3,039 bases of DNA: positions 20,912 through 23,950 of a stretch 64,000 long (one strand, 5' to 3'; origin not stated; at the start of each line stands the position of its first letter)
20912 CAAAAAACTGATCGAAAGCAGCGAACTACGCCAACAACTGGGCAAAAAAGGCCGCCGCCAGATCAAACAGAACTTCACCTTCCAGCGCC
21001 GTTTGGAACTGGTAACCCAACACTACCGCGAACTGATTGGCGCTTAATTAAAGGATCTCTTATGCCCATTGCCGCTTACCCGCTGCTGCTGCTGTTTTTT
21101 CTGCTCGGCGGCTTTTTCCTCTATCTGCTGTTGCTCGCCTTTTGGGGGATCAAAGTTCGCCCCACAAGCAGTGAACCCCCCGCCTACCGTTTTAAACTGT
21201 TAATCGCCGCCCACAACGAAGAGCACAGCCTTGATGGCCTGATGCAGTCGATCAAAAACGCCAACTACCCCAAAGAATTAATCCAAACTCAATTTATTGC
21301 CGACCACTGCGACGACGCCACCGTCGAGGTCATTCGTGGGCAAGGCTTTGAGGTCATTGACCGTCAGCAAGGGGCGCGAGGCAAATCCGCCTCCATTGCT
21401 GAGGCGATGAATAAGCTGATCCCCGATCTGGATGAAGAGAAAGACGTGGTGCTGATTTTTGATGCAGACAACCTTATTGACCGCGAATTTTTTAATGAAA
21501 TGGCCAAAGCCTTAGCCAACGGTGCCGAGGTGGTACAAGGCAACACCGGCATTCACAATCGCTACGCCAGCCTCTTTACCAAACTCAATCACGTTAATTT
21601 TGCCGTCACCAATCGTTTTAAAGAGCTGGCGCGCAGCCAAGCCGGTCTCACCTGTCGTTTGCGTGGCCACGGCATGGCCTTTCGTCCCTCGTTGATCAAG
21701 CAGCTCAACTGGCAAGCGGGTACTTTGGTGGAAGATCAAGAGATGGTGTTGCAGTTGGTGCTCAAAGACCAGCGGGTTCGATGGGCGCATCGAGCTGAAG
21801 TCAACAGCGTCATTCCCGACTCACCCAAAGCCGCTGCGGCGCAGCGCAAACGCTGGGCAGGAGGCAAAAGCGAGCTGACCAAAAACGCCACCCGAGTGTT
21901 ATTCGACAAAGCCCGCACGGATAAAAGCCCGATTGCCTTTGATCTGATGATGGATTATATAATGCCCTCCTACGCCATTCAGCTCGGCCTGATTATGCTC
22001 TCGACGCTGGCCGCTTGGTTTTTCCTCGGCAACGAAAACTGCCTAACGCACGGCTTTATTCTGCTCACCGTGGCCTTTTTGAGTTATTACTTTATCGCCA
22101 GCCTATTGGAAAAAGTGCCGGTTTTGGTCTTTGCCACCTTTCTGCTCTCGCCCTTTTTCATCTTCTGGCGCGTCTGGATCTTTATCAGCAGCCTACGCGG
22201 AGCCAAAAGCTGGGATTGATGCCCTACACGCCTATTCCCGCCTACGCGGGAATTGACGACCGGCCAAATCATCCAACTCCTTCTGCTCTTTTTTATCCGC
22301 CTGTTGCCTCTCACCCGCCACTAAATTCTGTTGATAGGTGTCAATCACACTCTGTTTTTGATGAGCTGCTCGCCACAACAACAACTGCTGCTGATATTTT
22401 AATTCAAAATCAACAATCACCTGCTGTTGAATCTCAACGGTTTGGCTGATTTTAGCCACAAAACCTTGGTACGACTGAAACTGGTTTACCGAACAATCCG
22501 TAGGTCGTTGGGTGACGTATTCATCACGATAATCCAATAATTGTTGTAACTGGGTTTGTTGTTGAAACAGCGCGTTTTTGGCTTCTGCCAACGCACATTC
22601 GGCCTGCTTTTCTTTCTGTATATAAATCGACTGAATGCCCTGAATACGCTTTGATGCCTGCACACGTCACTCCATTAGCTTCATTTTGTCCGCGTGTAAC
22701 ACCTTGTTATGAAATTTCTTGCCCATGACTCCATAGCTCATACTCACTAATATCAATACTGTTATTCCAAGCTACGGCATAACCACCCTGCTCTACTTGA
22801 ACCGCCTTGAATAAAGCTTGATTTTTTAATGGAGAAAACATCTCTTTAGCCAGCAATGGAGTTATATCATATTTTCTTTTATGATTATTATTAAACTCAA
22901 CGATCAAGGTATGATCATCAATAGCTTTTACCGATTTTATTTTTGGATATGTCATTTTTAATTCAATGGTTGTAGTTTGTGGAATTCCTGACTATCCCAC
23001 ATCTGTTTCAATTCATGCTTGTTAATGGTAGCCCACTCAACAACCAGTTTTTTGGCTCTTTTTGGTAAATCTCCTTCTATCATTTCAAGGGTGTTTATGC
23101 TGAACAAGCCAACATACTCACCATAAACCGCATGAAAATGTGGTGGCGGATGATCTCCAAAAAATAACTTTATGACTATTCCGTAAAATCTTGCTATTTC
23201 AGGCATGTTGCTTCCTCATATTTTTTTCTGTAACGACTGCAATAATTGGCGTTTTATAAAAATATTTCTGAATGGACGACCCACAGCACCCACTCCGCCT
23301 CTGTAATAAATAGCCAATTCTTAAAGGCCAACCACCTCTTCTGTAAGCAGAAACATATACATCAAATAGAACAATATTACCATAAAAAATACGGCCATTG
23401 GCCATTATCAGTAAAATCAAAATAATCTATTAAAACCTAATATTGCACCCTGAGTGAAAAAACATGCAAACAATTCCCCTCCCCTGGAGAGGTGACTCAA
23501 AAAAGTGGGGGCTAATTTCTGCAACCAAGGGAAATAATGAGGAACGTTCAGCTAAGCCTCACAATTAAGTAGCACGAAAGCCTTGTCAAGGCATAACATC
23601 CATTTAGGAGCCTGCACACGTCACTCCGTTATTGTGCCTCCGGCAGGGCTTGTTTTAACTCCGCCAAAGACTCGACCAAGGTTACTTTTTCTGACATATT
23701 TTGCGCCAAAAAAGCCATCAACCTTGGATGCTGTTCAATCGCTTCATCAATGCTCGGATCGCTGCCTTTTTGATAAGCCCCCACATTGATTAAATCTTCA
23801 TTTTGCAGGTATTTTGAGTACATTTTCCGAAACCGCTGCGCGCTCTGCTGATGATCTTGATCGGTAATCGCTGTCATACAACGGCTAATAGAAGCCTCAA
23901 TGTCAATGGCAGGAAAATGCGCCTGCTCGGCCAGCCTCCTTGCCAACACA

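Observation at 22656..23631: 954-bp TA-like insertion between fliI and fliJ that duplicates the fliJ ribosome-binding site and start codon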

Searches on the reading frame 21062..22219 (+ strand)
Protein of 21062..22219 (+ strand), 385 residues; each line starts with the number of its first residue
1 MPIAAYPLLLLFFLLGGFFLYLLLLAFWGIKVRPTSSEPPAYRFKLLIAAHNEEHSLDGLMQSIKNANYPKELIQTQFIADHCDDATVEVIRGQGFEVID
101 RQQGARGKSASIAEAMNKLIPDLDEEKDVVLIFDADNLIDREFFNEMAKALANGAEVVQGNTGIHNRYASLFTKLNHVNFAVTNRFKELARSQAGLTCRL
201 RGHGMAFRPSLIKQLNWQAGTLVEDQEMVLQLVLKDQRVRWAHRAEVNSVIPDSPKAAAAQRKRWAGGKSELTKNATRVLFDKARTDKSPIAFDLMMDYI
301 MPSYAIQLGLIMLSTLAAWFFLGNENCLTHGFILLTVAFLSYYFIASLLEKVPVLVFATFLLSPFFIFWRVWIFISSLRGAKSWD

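Call 41: search_protein_families(library=pfam, proteins=[window:21062-22219:+], max_evalue=0.001)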
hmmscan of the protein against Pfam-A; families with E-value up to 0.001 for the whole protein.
window:21062-22219:+ (385 aa): 3 families
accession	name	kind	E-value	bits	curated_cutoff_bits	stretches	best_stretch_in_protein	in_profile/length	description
PF13632.12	Glyco_trans_2_3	-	1.8e-20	74.1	27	1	130-361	2-187/198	Glycosyl transferase family group 2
PF13641.12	Glyco_tranf_2_3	-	2.4e-20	74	27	1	44-268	3-230/230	Glycosyltransferase like family 2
PF00535.33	Glycos_transf_2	-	3e-10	40.7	23.3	1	47-212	3-164/168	Glycosyl transferase family 2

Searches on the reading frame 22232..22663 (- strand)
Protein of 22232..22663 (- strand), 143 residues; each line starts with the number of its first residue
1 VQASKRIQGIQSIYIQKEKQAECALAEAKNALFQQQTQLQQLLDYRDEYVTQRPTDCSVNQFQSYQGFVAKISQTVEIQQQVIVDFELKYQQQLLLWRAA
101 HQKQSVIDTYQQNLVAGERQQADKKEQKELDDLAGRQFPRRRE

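Call 5: search_protein_families(library=pfam, proteins=[window:22232-22663:-], max_evalue=0.01)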
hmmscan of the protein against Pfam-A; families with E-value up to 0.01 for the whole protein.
window:22232-22663:- (143 aa): 1 family
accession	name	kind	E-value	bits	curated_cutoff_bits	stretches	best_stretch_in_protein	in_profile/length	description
PF02050.21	FliJ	-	1.2e-18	68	28.4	1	20-138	2-123/123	Flagellar FliJ protein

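Call 7: find_related_loci(query=window:22232-22663:-, collection=genome_contigs, flank=5000)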
Query window:22232-22663:- (143 aa) in genome_contigs; peptide patterns used: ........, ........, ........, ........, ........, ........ (x = any residue, [..] = any of these).
83 stretches matched a pattern; 3 encode a relative of the query (tblastn E <= 1e-3); 2 distinct loci.
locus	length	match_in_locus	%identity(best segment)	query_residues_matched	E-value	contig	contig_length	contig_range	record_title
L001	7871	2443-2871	93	1-143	3e-78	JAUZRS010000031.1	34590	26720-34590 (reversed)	MAG: Gammaproteobacteria bacterium isolate 12ROV5_HD12-AMOR20_M1286 AMOR20_M1286_contig31, whole genome shotgun sequence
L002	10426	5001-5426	73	1-142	5e-58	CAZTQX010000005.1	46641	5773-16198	MAG TPA_asm: uncultured Gammaproteobacteria bacterium isolate binchicken_co253_25 genome assembly, contig: NODE_275_leng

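Call 32: find_homologous_proteins(query=window:22232-22663:-, max_evalue=1e-10)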
Query window:22232-22663:- (143 aa): 3 proteins with E <= 1e-10 among 8 candidates.
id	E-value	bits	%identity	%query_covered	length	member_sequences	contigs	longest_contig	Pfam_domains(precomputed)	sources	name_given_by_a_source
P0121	2.3e-76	272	94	100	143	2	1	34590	PF02050.23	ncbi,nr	ncbi:MAG: flagellar FliJ family protein [Gammaproteobacteria bacterium]|nr:flagellar FliJ family pro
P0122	1.9e-53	198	73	99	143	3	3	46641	PF02050.23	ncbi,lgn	-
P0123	3.1e-53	197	75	99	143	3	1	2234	PF02050.23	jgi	-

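Call 33: find_encoding_contigs(protein=P0123, flank=3000, max_places=5)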
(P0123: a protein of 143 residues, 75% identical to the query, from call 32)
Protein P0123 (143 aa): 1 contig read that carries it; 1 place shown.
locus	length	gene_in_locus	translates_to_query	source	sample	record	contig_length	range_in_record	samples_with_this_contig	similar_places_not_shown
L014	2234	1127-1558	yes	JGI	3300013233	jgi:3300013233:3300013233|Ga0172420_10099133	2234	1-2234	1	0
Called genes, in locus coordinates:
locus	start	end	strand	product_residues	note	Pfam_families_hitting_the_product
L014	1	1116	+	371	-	PF00006:ATP-synt_ab, PF18269:T3SS_ATPase_C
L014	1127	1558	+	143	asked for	PF02050:FliJ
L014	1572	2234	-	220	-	?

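Call 34: find_encoding_contigs(protein=P0122, flank=3000, max_places=5)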
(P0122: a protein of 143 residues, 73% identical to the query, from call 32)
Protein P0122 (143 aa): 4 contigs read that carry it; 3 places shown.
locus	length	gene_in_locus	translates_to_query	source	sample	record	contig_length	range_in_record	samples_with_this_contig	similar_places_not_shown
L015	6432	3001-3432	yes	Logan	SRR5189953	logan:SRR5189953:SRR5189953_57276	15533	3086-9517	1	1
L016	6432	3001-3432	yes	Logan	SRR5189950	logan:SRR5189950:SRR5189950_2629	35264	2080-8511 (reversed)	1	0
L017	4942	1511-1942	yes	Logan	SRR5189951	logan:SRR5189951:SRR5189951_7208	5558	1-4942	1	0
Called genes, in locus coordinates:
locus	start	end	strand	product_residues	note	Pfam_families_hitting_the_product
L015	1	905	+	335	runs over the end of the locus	PF03448:MgtE_N (faint), PF14842:FliG_N, PF14841:FliG_M, PF14842:FliG_N (weak), PF01706:FliG_C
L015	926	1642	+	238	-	PF02108:FliH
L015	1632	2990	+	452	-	PF00006:ATP-synt_ab, PF18269:T3SS_ATPase_C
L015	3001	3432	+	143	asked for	PF02050:FliJ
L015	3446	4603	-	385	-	PF00535:Glycos_transf_2, PF13641:Glyco_tranf_2_3, PF13632:Glyco_trans_2_3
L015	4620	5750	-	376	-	PF13477:Glyco_trans_4_2 (weak), PF13439:Glyco_transf_4, PF13579:Glyco_trans_4_4, PF00534:Glycos_transf_1, PF13692:Glyco_trans_1_4, PF13524:Glyco_trans_1_2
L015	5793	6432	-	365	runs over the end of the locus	PF13439:Glyco_transf_4, PF13579:Glyco_trans_4_4, PF20706:GT4-conflict, PF00534:Glycos_transf_1, PF13692:Glyco_trans_1_4, PF13524:Glyco_trans_1_2 (weak)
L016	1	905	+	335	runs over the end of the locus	PF03448:MgtE_N (faint), PF14842:FliG_N, PF14841:FliG_M, PF14842:FliG_N (weak), PF01706:FliG_C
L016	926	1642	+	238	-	PF02108:FliH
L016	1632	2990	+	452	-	PF00006:ATP-synt_ab, PF18269:T3SS_ATPase_C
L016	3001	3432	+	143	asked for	PF02050:FliJ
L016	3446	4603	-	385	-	PF00535:Glycos_transf_2, PF13641:Glyco_tranf_2_3, PF13632:Glyco_trans_2_3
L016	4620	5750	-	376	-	PF13477:Glyco_trans_4_2 (weak), PF13439:Glyco_transf_4, PF13579:Glyco_trans_4_4, PF00534:Glycos_transf_1, PF13692:Glyco_trans_1_4, PF13524:Glyco_trans_1_2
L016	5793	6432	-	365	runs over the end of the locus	PF13439:Glyco_transf_4, PF13579:Glyco_trans_4_4, PF20706:GT4-conflict, PF00534:Glycos_transf_1, PF13692:Glyco_trans_1_4, PF13524:Glyco_trans_1_2 (weak)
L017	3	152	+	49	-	?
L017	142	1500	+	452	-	PF00006:ATP-synt_ab, PF18269:T3SS_ATPase_C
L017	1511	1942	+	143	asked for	PF02050:FliJ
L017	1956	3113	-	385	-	PF00535:Glycos_transf_2, PF13641:Glyco_tranf_2_3, PF13632:Glyco_trans_2_3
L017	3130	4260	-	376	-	PF13477:Glyco_trans_4_2 (weak), PF13439:Glyco_transf_4, PF13579:Glyco_trans_4_4, PF00534:Glycos_transf_1, PF13692:Glyco_trans_1_4, PF13524:Glyco_trans_1_2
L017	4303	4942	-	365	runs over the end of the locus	PF13439:Glyco_transf_4, PF13579:Glyco_trans_4_4, PF20706:GT4-conflict, PF00534:Glycos_transf_1, PF13692:Glyco_trans_1_4, PF13524:Glyco_trans_1_2 (weak)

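Call 39: find_encoding_contigs(protein=window:22232-22663:-, flank=3000, max_places=10)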
Protein window:22232-22663:- (143 aa): no gene with exactly this product is on record in the collection.

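Call 55: search_protein_families(library=ncbifam, proteins=[window:22232-22663:-], max_evalue=0.01)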
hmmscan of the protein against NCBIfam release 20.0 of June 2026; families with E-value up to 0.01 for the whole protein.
window:22232-22663:- (143 aa): 1 family
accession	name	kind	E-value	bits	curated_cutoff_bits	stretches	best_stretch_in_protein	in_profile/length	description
TIGR02473.1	flagell_FliJ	equivalog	8.1e-14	52.2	50.45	1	5-140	2-141/141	flagellar export protein FliJ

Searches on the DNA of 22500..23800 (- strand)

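Call 29: search_rna_families(source=window, start=22500, end=23800, threshold=evalue, max_evalue=5)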
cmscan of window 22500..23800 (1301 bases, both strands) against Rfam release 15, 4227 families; matches with E-value up to 5: 3.
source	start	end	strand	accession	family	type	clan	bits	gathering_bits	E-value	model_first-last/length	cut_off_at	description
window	23384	23473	-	RF01401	rseX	Gene; sRNA;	-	23.2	50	3.9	1-94/94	no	rseX Hfq binding RNA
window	23457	23510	+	RF01098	RF_site9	Cis-reg; frameshift_element;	-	19.3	70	1.6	1-50/50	no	Gag/pro ribosomal frameshift site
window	23388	23428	+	RF00032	Histone3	Cis-reg;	-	15.6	34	0.71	1-46/46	no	Histone 3' UTR stem-loop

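Call 57: search_dna_similar(query=window:22656-23631:-, collection=plasmids, mode=distant, max_rows=15)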
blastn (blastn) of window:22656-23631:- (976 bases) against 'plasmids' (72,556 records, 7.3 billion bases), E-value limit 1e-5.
Records with a match: 1; places in all: 1; records where one place covers at least 80% of the query: 0.
Best place of each record, by identity: 60-80% 1.
By first word of the organism name: Sarcina 1.
By predicted mobility (MOB-suite, as given by PLSDB): non-mobilizable 1.
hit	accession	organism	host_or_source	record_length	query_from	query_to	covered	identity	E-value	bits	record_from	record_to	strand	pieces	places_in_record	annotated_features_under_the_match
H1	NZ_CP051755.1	Sarcina sp. JB2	Pan troglodytes verus (Western ...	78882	441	603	17%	73.3%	7e-15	91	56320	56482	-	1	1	DUF4160 domain-containing protein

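Call 58: search_dna_similar(query=window:22656-23631:-, collection=phages, mode=distant, max_rows=10)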
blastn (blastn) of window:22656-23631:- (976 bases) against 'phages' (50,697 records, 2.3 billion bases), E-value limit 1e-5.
No match.

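Call 80: search_with_rna_model(model_id=R1, sources=[L004, L005, L013, L018, L019, L020, L021, L022, L023, L024, L025, L026, L027, L028, L029, L030, L031, L032, L033, L034, L035, L036, L037, L038, L039, L040, L041, L042, L043, L044, L045, L046, L047, L048, L049, L050, L051, L052, L053, L054, L055, L056, L057, L058, L059, L060, L061, L062, L063, L064, L065, L066, L067, L068, L069, L070, L071, L072, L073, L074, L075, L076, L077, L078, L079, L080, L081, L082, L083, L084, L085, L086, L087, L088, L089, L090, L091, L092, L093, L094, L095, L096, L097, L098, L099, L001, L002], max_evalue=0.01)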
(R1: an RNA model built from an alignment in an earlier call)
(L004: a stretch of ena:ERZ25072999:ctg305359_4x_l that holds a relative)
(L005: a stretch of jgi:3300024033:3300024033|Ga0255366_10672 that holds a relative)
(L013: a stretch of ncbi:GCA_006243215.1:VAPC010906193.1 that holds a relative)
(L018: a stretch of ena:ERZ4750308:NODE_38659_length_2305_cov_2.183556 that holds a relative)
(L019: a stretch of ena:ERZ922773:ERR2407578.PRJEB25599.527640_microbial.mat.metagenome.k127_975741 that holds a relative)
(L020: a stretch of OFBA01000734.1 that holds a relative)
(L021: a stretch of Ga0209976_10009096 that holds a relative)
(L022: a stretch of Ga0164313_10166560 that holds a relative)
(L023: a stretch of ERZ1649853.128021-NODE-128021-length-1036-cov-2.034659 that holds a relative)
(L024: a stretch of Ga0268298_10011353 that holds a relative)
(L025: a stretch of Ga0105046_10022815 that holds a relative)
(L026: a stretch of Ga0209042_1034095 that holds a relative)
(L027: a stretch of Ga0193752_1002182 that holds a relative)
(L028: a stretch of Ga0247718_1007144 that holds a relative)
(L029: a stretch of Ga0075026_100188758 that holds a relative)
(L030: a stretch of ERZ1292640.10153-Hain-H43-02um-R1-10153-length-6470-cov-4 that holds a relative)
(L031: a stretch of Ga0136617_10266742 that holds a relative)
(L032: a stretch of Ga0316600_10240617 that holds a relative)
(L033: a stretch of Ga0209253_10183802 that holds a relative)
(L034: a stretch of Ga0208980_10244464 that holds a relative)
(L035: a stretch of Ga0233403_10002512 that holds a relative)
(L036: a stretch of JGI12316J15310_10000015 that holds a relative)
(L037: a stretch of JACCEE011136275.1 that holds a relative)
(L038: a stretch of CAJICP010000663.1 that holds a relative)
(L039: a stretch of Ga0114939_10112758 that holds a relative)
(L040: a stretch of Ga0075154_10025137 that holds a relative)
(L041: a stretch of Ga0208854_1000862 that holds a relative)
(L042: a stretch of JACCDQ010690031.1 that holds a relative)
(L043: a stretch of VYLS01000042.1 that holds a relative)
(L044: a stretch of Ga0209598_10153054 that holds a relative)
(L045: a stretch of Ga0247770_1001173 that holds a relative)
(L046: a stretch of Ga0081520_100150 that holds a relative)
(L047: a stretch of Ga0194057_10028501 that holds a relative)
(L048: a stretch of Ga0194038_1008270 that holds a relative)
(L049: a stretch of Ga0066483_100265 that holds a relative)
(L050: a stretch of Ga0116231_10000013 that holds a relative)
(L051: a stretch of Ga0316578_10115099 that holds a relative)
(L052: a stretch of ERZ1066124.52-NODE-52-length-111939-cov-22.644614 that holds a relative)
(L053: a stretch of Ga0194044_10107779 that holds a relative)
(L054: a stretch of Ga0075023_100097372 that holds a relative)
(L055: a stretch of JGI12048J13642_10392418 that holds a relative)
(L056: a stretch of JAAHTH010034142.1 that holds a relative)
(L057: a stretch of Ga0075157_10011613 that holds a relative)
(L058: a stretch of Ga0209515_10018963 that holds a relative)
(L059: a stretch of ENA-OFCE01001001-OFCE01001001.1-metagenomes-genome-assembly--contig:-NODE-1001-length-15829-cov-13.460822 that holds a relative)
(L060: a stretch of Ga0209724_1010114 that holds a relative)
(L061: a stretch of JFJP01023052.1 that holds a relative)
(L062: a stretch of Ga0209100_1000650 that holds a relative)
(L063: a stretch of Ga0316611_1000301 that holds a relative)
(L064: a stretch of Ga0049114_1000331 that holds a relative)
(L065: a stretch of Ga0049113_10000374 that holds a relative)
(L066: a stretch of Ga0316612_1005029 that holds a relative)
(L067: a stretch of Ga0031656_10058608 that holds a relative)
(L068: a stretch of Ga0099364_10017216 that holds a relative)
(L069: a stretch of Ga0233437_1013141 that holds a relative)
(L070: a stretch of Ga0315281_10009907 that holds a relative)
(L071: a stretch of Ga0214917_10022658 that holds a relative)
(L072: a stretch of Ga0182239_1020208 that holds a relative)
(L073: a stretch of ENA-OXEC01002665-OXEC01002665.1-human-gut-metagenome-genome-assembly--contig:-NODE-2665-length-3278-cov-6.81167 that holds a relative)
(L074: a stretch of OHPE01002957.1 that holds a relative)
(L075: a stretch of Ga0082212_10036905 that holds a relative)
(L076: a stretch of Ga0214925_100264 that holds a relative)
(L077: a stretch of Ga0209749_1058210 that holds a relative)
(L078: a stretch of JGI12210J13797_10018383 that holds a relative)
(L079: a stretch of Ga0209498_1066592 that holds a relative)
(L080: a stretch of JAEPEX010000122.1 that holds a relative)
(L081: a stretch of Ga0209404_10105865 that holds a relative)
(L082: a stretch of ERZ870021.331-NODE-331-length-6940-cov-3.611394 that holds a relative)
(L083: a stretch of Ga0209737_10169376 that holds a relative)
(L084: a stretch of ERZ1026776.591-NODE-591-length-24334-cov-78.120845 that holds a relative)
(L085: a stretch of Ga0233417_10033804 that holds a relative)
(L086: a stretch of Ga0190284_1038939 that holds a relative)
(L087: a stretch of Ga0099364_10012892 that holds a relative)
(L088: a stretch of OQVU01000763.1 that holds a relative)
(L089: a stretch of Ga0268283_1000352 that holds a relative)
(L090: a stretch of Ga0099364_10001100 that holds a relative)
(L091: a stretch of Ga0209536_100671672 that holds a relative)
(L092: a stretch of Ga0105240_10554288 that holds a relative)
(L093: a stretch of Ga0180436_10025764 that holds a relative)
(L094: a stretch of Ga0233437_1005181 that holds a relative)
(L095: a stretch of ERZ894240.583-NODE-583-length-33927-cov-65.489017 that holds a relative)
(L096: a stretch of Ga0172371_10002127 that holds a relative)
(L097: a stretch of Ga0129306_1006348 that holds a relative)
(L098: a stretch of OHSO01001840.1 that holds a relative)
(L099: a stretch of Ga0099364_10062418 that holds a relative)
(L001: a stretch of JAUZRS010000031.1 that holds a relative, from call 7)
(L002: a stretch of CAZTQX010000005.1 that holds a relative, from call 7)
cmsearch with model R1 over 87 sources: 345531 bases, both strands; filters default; matches with E-value up to 0.01: 23.
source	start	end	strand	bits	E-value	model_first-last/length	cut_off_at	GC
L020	2569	2640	+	86.6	3.3e-20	1-72/72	no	0.53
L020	3166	3237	+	84.9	9.2e-20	1-72/72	no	0.54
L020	2058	2130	+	72.6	2.2e-16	1-72/72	no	0.59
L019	2391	2471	+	71.3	5.2e-16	1-72/72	no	0.62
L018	1741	1820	+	70.4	9.2e-16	1-72/72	no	0.6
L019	3002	3067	+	66.1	1.4e-14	1-72/72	no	0.56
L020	4485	4557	+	62.2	1.6e-13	1-72/72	no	0.52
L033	777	836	+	62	1.8e-13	1-72/72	no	0.67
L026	1595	1679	+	59.5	8.8e-13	1-72/72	no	0.65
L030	3225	3279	+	58.6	1.6e-12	1-72/72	no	0.55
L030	2575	2705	+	51.6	1.3e-10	1-72/72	no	0.47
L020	3874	3945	+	48.6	8.5e-10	1-72/72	no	0.58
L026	1011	1067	+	44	1.6e-08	1-72/72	no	0.49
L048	1782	1829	+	42.9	3.2e-08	1-72/72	no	0.5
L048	2668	2754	+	41.8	6.5e-08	1-72/72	no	0.6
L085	1314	1373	+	39.1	3.5e-07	1-72/72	no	0.7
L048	1169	1257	+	35.6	3.3e-06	1-72/72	no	0.61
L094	1452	1580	+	31.1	5.4e-05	1-72/72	no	0.43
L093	684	759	+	28.7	0.00024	1-72/72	no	0.61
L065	5076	5162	+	26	0.0014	1-72/72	no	0.62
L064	5077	5163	+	25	0.0026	1-72/72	no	0.63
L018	566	633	+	25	0.0026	1-72/72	no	0.63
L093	69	125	+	24.5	0.0036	1-72/72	no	0.65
